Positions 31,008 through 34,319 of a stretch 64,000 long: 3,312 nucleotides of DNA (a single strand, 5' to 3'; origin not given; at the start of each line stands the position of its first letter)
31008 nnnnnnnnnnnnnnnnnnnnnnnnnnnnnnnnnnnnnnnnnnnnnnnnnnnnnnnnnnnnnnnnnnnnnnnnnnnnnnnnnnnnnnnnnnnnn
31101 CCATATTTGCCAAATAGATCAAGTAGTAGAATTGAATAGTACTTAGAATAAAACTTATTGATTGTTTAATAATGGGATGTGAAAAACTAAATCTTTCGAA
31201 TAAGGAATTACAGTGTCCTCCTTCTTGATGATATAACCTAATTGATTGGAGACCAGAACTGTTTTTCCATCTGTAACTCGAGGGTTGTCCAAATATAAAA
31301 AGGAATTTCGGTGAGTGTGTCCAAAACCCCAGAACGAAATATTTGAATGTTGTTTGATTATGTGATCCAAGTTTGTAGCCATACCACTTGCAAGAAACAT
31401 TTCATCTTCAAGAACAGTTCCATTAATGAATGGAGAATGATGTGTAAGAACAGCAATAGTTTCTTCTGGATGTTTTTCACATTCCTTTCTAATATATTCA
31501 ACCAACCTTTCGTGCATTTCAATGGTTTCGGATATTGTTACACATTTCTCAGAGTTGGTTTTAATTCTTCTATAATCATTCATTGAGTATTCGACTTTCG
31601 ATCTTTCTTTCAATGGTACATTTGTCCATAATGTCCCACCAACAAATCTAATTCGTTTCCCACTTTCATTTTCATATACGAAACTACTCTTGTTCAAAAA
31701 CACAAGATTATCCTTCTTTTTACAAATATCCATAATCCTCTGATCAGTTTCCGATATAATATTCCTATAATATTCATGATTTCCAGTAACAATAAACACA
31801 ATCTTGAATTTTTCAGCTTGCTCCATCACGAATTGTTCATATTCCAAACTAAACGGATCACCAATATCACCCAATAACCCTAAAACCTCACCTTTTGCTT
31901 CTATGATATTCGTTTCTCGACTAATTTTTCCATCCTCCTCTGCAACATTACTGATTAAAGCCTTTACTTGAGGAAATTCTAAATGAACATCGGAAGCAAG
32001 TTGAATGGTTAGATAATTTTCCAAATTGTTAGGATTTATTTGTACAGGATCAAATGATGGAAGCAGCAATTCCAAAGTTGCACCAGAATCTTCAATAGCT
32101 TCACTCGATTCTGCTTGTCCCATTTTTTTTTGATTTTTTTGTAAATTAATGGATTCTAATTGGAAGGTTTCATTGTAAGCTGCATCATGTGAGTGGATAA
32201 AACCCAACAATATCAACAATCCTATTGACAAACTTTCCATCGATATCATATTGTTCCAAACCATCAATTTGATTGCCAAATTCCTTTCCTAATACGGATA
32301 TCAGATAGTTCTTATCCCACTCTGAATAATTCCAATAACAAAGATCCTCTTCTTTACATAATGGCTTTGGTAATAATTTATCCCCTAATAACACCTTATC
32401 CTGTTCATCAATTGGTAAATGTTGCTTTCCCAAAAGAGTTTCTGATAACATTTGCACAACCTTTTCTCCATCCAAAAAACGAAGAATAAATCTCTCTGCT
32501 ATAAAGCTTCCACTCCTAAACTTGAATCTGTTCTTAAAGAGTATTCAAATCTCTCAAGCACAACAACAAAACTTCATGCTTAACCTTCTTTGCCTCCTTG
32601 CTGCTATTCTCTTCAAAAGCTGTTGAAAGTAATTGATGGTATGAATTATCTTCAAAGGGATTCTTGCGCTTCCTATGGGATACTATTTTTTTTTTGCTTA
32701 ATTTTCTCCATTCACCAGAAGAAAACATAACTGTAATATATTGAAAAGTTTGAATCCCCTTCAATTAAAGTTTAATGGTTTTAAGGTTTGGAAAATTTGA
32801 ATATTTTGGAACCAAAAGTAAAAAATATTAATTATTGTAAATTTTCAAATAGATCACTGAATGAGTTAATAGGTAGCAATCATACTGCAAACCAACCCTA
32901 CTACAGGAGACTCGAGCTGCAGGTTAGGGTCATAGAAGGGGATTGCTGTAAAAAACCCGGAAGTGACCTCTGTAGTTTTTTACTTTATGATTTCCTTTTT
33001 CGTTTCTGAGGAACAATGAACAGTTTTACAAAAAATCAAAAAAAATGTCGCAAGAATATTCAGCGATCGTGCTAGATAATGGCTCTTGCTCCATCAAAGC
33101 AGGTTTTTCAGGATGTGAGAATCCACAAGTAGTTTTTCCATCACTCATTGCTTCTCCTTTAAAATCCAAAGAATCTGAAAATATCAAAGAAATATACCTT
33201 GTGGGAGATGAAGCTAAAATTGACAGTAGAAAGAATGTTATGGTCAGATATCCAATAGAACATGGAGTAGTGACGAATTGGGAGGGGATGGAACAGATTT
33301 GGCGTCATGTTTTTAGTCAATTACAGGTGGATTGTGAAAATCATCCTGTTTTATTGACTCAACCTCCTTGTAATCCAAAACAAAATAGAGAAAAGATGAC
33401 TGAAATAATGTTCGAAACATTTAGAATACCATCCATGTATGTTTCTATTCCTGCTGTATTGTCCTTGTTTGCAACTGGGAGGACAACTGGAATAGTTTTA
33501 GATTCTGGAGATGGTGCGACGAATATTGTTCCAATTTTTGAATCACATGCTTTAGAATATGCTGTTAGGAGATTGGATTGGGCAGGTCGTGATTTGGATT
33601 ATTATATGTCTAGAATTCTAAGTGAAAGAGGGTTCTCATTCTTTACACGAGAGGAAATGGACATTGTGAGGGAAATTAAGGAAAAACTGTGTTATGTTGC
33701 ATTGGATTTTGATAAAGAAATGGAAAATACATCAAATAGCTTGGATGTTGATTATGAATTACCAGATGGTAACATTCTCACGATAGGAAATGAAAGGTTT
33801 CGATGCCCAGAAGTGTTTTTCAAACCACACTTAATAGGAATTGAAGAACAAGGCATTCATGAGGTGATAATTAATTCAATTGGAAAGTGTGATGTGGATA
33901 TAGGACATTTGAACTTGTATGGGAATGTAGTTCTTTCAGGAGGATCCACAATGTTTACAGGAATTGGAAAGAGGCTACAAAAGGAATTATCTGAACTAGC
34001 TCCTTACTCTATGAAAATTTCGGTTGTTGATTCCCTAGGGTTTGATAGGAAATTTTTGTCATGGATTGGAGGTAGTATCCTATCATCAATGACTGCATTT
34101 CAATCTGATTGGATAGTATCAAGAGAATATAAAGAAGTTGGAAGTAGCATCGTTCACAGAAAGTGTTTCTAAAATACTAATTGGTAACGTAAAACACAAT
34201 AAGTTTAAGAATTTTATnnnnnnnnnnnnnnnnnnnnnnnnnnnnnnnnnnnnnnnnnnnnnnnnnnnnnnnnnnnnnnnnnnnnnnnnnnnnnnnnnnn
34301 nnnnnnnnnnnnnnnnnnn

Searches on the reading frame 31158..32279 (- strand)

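Call 34: search_protein_families(library=pfam, proteins=[window:31158-32279:-], max_evalue=0.001)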
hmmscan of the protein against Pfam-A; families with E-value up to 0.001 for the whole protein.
window:31158-32279:- (374 aa): 1 family
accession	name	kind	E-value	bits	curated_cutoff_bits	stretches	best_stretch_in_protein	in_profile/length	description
PF00149.33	Metallophos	-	3.5e-08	34.6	21.5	1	94-324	5-190/191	Calcineurin-like phosphoesterase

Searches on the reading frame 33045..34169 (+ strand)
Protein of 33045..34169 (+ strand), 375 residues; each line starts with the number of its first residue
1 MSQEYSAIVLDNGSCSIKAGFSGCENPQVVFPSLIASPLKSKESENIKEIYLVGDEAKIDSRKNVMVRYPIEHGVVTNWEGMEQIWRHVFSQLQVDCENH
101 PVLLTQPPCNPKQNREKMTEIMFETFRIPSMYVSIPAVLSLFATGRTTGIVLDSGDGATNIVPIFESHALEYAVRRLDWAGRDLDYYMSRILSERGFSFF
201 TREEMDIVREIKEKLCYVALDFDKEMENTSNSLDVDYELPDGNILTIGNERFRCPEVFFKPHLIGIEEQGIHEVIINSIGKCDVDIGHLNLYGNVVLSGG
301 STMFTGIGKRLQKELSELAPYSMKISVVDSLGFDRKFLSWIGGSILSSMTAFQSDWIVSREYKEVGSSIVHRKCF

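Call 34: search_protein_families(library=pfam, proteins=[window:33045-34169:+], max_evalue=0.001)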
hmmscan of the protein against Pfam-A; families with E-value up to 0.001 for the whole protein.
window:33045-34169:+ (375 aa): 1 family
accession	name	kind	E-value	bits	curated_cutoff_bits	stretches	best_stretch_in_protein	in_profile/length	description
PF00022.25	Actin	-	7e-121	404.1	27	1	3-375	2-410/410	Actin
